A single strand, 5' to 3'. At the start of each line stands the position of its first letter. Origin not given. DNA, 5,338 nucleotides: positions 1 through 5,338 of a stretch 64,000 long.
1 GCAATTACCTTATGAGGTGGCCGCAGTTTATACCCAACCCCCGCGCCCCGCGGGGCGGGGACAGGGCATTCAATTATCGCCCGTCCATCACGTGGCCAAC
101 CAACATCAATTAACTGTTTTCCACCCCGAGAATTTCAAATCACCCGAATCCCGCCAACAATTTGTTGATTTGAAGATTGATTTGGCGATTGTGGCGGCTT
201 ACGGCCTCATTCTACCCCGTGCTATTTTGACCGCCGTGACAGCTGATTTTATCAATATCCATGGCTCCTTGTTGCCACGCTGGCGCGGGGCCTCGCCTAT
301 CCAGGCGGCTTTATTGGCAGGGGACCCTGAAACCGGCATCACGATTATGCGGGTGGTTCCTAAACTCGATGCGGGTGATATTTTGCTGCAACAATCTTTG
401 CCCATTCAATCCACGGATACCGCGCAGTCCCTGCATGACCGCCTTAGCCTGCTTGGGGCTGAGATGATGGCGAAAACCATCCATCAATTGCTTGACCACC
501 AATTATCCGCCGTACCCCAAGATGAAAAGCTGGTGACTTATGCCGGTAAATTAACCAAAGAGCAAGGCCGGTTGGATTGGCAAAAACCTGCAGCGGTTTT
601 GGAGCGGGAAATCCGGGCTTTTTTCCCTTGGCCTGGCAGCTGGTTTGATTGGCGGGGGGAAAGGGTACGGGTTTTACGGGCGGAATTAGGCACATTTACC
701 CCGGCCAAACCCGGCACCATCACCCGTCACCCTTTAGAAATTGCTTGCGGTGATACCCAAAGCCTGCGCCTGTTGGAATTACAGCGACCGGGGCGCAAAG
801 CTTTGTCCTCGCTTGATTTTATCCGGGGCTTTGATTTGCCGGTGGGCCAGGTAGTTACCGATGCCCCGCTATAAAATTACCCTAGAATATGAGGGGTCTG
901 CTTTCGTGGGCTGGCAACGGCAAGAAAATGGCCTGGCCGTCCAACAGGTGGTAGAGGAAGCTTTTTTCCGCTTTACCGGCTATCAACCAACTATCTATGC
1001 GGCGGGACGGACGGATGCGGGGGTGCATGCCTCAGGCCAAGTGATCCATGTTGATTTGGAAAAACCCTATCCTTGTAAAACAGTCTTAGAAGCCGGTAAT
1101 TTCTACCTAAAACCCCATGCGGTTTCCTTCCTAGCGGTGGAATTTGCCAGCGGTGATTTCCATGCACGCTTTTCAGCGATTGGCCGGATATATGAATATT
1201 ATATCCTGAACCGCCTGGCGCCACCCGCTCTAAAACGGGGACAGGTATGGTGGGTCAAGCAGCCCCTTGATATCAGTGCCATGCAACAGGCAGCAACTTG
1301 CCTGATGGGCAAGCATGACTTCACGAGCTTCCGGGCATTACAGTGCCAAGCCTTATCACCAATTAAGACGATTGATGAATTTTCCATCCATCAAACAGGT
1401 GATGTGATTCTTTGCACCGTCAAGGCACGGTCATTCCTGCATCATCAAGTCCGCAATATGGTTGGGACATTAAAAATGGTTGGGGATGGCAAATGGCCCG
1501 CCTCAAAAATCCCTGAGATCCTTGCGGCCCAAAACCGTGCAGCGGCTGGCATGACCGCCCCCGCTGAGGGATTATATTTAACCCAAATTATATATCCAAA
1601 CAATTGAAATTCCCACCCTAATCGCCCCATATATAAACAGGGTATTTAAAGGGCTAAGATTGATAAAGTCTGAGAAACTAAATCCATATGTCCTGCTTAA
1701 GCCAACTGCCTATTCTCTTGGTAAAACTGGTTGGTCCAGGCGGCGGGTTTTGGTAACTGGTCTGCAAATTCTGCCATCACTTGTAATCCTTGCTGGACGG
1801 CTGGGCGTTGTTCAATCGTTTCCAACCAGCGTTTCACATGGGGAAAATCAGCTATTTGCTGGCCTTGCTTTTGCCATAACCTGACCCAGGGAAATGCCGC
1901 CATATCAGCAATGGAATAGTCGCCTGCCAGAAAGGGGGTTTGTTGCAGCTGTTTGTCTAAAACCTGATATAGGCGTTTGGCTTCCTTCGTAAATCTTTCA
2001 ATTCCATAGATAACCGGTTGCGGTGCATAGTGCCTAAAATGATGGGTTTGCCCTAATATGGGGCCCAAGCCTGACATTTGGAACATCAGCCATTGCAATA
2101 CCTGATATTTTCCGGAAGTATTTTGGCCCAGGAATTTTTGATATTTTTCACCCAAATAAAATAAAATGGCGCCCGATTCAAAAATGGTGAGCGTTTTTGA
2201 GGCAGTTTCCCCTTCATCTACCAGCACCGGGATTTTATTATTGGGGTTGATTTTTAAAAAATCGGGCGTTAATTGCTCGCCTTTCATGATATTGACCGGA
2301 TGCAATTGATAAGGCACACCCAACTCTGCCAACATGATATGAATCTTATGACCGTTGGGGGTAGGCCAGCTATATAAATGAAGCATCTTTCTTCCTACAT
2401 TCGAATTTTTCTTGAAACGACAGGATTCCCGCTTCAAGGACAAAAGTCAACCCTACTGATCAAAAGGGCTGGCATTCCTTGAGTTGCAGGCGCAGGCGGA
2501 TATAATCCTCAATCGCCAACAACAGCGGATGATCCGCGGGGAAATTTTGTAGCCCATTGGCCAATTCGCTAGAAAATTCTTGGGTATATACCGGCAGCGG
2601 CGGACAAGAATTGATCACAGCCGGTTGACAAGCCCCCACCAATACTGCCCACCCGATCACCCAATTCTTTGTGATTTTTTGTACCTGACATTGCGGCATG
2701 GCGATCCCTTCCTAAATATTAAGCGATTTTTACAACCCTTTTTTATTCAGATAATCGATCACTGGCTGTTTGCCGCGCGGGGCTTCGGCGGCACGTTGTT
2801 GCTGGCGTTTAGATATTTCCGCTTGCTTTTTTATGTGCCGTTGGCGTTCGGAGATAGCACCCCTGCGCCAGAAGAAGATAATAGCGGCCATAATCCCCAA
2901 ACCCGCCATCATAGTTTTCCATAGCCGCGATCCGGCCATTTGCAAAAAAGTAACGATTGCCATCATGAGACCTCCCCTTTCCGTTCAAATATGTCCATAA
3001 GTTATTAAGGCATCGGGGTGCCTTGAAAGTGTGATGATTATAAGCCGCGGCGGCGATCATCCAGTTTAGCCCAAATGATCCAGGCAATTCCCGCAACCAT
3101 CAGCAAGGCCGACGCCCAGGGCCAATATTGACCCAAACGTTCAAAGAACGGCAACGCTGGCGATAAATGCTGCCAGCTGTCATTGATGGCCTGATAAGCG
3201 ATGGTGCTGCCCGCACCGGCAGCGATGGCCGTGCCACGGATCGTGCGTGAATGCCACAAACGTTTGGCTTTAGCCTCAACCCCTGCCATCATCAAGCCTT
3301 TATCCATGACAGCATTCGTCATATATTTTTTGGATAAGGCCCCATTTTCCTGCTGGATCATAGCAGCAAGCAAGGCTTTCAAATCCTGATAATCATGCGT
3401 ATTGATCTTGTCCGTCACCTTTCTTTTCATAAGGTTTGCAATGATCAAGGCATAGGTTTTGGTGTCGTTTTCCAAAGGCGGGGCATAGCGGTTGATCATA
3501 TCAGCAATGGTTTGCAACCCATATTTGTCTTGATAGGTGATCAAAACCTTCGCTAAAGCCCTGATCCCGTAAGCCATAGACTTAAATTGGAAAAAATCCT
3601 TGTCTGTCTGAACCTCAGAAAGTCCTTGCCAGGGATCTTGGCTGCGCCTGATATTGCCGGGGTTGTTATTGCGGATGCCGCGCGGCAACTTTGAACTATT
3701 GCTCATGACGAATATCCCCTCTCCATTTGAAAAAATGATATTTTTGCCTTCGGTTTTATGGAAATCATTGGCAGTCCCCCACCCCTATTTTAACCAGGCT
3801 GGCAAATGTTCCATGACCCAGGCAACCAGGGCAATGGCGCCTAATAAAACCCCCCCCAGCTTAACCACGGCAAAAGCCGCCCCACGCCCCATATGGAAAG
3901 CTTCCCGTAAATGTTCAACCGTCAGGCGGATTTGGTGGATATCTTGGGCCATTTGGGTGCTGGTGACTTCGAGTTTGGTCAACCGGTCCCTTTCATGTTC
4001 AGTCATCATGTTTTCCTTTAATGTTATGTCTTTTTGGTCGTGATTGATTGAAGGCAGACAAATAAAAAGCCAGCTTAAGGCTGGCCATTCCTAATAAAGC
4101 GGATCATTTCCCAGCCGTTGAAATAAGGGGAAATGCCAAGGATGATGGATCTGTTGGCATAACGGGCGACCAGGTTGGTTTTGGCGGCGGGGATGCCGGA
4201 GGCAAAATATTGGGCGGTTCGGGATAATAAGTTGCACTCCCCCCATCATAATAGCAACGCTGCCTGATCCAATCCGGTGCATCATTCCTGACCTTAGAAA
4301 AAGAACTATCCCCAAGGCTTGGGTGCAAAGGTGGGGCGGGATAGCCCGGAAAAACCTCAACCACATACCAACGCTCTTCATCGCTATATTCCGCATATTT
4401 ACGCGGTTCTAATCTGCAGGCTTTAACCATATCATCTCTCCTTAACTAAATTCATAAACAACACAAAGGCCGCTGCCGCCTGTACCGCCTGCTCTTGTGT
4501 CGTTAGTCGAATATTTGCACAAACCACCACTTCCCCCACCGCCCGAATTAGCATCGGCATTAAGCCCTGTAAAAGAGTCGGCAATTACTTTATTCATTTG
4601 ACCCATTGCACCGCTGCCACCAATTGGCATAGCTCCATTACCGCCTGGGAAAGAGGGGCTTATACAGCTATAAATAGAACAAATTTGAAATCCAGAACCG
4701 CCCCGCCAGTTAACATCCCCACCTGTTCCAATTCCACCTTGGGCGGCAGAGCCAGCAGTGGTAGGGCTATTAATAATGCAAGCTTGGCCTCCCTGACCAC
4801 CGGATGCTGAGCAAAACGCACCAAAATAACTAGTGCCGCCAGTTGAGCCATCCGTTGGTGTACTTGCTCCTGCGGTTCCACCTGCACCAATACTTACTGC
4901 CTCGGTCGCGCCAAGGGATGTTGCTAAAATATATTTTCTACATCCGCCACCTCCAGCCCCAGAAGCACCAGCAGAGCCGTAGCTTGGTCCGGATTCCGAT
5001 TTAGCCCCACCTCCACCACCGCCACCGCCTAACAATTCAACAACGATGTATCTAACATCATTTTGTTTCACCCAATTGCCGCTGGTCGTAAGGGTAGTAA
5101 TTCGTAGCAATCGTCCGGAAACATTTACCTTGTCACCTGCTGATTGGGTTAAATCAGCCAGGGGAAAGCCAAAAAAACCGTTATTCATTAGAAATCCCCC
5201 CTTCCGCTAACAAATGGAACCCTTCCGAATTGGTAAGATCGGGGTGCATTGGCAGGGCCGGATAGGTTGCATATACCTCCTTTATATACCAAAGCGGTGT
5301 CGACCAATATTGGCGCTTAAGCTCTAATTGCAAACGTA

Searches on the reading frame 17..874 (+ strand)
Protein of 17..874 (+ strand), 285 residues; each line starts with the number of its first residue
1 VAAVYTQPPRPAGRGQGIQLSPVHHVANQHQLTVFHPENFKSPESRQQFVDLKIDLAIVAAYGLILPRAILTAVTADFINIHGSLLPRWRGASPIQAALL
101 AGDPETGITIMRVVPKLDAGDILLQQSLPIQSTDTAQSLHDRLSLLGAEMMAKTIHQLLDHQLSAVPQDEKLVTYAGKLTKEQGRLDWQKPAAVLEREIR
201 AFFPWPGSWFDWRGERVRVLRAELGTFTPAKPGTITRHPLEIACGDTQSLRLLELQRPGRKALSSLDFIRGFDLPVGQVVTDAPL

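Call 54: search_protein_families(library=pfam, proteins=[window:17-874:+], max_evalue=0.001)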
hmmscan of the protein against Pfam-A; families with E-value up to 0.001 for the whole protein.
window:17-874:+ (285 aa): 2 families
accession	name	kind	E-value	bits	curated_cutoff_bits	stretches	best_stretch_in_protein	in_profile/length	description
PF00551.24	Formyl_trans_N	-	7.9e-39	133.7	26.1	1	2-154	31-180/181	Formyl transferase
PF02911.23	Formyl_trans_C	-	6.5e-23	81.3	21.1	1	178-272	1-99/100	Formyl transferase, C-terminal domain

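Call 56: find_related_loci(query=window:17-874:+, collection=genome_contigs, flank=1000)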
Query window:17-874:+ (285 aa) in genome_contigs; peptide patterns used: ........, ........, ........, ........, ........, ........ (x = any residue, [..] = any of these).
229 stretches matched a pattern; 156 encode a relative of the query (tblastn E <= 1e-3); the best 80 are kept; 80 distinct loci.
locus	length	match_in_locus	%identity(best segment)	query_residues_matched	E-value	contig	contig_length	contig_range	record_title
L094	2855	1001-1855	93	1-285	0e+0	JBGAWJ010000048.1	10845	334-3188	MAG: Alphaproteobacteria bacterium isolate MAG_MBR_AS.64 MBRAS-64_NODE_48_length_10845_cov_3.785290, whole genome shotgu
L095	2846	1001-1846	52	3-280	7e-83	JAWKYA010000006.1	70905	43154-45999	MAG: Alphaproteobacteria bacterium isolate BC1.221 BC1.221.fa-6, whole genome shotgun sequence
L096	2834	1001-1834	51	3-280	2e-77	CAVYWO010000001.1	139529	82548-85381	MAG: uncultured Alphaproteobacteria bacterium isolate MFD01248.bin.2.46 genome assembly, contig: contig_15315, whole gen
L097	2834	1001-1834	50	3-280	7e-77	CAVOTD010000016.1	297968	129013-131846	MAG: uncultured Alphaproteobacteria bacterium isolate MFD00125.bin.2.43 genome assembly, contig: contig_16973, whole gen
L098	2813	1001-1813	49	1-269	2e-76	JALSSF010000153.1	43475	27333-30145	MAG: Methylothermaceae bacterium isolate 356-308_metabat2_scaf2bin.038 356-308_scaffold_450_c1, whole genome shotgun seq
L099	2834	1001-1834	47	1-282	2e-74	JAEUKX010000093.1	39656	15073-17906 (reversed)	MAG: Rhodospirillales bacterium isolate new MAG-106 k141_1001267, whole genome shotgun sequence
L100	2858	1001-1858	47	1-282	1e-74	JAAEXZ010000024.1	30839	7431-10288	MAG: Nitrosomonas sp. isolate LK110 C_2_scaffold_3729, whole genome shotgun sequence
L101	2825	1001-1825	51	3-277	7e-74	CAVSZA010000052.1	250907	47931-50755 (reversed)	MAG: uncultured Alphaproteobacteria bacterium isolate MFD05521.bin.1.185 genome assembly, contig: contig_32319, whole ge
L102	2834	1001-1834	47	3-280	9e-74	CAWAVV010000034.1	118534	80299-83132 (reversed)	MAG: uncultured Alphaproteobacteria bacterium isolate MFD01138.bin.2.43 genome assembly, contig: contig_45255, whole gen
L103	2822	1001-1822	48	1-271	3e-73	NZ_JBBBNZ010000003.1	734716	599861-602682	Marinobacter sp. C2H3 NODE_3_length_734716_cov_167.325529, whole genome shotgun sequence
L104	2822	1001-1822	46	1-271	4e-73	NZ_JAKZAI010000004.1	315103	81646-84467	Marinobacter goseongensis strain KCTC 12515 contig4, whole genome shotgun sequence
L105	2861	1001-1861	46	3-280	3e-73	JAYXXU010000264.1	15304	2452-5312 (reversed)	MAG: Pseudomonadota bacterium isolate XS_MAG177 XS_MAG177_0264, whole genome shotgun sequence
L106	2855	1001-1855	45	1-283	9e-73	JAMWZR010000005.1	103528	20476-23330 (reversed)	MAG: Nitrosomonas sp. isolate GRE_AOB_2 opera_contig_16, whole genome shotgun sequence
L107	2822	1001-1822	47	1-271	1e-72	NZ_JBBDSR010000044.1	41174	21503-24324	MAG: Marinobacter sp. isolate LejiaC_58_14 Lejia_C_2230_length_41174_cov_9, whole genome shotgun sequence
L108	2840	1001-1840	44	1-278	3e-72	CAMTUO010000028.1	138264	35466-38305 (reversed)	MAG: uncultured Gallionella sp. isolate G01_MAG_00005 genome assembly, contig: G01_MAG_00005_000000000010, whole genome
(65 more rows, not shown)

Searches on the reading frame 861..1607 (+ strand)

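Call 54: search_protein_families(library=pfam, proteins=[window:861-1607:+], max_evalue=0.001)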
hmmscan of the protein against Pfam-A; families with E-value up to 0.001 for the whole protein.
window:861-1607:+ (248 aa): 1 family
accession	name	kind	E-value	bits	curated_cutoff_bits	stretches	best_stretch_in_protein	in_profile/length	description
PF01416.25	PseudoU_synth_1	-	4.3e-38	130.5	23.3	2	144-246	1-108/108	tRNA pseudouridine synthase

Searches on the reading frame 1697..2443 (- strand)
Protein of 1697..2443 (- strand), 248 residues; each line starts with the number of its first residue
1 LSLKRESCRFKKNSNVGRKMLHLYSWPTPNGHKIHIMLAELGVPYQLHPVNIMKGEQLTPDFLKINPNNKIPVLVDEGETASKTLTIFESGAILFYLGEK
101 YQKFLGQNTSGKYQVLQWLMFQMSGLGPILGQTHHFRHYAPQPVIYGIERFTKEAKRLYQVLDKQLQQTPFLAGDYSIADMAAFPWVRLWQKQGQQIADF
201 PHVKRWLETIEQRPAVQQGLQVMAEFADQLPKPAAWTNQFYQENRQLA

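Call 76: search_protein_families(library=pfam, proteins=[window:1697-2443:-], max_evalue=0.001)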
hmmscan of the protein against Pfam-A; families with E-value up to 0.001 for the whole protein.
window:1697-2443:- (248 aa): 6 families
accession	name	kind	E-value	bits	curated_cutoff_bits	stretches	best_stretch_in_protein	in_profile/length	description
PF02798.26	GST_N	-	1.2e-17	64.5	20.9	1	21-98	3-75/76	Glutathione S-transferase, N-terminal domain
PF13409.12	GST_N_2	-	1.1e-14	55.1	25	1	29-99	3-69/70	Glutathione S-transferase, N-terminal domain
PF13417.12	GST_N_3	-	2.5e-12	47.4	22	1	23-102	1-72/75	Glutathione S-transferase, N-terminal domain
PF00043.30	GST_C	-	2.2e-09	37.9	20.7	1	153-214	29-93/93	Glutathione S-transferase, C-terminal domain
PF13410.11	GST_C_2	-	1.2e-07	32.1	24.9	1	148-208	4-68/69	Glutathione S-transferase, C-terminal domain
PF14497.11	GST_C_3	-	2.2e-06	28.3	21.6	1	152-218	28-99/104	Glutathione S-transferase, C-terminal domain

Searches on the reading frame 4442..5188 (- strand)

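Call 54: search_protein_families(library=pfam, proteins=[window:4442-5188:-], max_evalue=0.001)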
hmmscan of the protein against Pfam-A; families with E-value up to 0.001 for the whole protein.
window:4442-5188:- (248 aa): 1 family
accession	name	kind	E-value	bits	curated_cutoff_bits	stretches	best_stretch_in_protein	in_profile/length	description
PF21722.4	Gly_rich_2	-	3.2e-09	37.6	24.3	1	36-244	6-223/226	Glycine-rich domain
